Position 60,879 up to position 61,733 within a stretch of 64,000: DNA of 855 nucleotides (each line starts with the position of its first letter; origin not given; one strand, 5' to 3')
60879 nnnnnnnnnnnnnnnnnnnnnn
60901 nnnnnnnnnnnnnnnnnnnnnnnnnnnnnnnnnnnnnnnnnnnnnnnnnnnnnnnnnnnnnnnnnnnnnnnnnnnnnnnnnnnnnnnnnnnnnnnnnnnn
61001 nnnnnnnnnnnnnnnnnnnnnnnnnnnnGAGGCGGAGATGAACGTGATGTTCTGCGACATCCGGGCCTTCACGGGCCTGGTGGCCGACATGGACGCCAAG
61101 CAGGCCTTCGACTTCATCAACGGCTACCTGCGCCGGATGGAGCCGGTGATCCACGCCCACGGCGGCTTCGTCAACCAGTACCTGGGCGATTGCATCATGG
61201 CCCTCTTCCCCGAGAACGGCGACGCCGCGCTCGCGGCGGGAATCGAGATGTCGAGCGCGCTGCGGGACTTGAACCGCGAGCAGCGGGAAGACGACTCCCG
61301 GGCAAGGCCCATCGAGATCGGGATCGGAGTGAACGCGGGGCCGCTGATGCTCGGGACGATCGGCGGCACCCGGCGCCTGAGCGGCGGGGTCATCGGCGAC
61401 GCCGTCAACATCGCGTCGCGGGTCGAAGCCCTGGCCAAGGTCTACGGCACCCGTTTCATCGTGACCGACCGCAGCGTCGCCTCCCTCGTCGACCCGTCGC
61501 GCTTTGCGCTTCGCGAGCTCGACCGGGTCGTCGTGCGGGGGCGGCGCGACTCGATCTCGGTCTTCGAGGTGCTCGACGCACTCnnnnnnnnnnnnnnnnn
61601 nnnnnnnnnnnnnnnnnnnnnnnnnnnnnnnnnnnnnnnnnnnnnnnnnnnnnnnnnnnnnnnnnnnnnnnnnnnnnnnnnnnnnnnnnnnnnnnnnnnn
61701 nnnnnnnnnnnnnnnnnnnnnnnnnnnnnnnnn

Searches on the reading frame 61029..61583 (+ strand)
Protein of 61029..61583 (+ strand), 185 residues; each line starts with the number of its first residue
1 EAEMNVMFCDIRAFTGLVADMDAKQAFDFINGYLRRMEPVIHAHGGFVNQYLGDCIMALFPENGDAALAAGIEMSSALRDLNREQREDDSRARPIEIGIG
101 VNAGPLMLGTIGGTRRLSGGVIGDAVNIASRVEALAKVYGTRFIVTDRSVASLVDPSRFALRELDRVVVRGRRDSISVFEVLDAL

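Call 68: search_solved_structures(query=window:61029-61583:+, max_evalue=0.00001, show_alignments=4)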
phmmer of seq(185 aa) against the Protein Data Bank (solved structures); distinct sequences matched with E-value up to 0.00001: 31.
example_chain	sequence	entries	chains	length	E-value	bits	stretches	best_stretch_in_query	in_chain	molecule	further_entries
3r5g_A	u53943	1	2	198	1.3e-22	84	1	3-184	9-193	CyaB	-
2w01_A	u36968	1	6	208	2.7e-21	79.7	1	5-146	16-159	ADENYLATE CYCLASE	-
5mbg_A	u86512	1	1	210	1.2e-20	77.5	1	4-183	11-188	Beta subunit of photoactivated adenylyl cyclase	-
6fht_A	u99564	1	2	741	2.6e-20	76.5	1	5-143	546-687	Bacteriophytochrome,Adenylate cyclase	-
5mbk_A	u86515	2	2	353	5.2e-20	75.5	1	4-183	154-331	Beta subunit of photoactivated adenylyl cyclase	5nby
5m27_A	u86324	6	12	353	5.2e-20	75.5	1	4-183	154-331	Beta subunit of photoactivated adenylyl cyclase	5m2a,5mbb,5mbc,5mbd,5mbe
5mbj_A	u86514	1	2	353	5.2e-20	75.5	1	4-183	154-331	Beta subunit of photoactivated adenylyl cyclase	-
5mbh_A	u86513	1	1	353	5.2e-20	75.5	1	4-183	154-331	Beta subunit of photoactivated adenylyl cyclase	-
5x4t_A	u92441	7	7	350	6.7e-17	65.4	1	3-181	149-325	Photoactivated adenylyl cyclase | Family 3 adenylate cyclase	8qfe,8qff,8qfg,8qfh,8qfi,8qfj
9f1z_A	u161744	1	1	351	6.8e-17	65.4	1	3-181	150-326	Family 3 adenylate cyclase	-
5x4u_A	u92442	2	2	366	7.4e-17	65.2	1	3-181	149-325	Photoactivated adenylyl cyclase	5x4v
4yus_A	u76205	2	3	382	8.2e-17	65.1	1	3-181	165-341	Family 3 adenylate cyclase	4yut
9f1w_A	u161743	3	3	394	8.9e-17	65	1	3-181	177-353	Family 3 adenylate cyclase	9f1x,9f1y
1wc0_A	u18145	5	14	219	3.3e-10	43.6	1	5-152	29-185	ADENYLATE CYCLASE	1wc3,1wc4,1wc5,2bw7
1wc1_A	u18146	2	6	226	3.4e-10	43.6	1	5-136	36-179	ADENYLATE CYCLASE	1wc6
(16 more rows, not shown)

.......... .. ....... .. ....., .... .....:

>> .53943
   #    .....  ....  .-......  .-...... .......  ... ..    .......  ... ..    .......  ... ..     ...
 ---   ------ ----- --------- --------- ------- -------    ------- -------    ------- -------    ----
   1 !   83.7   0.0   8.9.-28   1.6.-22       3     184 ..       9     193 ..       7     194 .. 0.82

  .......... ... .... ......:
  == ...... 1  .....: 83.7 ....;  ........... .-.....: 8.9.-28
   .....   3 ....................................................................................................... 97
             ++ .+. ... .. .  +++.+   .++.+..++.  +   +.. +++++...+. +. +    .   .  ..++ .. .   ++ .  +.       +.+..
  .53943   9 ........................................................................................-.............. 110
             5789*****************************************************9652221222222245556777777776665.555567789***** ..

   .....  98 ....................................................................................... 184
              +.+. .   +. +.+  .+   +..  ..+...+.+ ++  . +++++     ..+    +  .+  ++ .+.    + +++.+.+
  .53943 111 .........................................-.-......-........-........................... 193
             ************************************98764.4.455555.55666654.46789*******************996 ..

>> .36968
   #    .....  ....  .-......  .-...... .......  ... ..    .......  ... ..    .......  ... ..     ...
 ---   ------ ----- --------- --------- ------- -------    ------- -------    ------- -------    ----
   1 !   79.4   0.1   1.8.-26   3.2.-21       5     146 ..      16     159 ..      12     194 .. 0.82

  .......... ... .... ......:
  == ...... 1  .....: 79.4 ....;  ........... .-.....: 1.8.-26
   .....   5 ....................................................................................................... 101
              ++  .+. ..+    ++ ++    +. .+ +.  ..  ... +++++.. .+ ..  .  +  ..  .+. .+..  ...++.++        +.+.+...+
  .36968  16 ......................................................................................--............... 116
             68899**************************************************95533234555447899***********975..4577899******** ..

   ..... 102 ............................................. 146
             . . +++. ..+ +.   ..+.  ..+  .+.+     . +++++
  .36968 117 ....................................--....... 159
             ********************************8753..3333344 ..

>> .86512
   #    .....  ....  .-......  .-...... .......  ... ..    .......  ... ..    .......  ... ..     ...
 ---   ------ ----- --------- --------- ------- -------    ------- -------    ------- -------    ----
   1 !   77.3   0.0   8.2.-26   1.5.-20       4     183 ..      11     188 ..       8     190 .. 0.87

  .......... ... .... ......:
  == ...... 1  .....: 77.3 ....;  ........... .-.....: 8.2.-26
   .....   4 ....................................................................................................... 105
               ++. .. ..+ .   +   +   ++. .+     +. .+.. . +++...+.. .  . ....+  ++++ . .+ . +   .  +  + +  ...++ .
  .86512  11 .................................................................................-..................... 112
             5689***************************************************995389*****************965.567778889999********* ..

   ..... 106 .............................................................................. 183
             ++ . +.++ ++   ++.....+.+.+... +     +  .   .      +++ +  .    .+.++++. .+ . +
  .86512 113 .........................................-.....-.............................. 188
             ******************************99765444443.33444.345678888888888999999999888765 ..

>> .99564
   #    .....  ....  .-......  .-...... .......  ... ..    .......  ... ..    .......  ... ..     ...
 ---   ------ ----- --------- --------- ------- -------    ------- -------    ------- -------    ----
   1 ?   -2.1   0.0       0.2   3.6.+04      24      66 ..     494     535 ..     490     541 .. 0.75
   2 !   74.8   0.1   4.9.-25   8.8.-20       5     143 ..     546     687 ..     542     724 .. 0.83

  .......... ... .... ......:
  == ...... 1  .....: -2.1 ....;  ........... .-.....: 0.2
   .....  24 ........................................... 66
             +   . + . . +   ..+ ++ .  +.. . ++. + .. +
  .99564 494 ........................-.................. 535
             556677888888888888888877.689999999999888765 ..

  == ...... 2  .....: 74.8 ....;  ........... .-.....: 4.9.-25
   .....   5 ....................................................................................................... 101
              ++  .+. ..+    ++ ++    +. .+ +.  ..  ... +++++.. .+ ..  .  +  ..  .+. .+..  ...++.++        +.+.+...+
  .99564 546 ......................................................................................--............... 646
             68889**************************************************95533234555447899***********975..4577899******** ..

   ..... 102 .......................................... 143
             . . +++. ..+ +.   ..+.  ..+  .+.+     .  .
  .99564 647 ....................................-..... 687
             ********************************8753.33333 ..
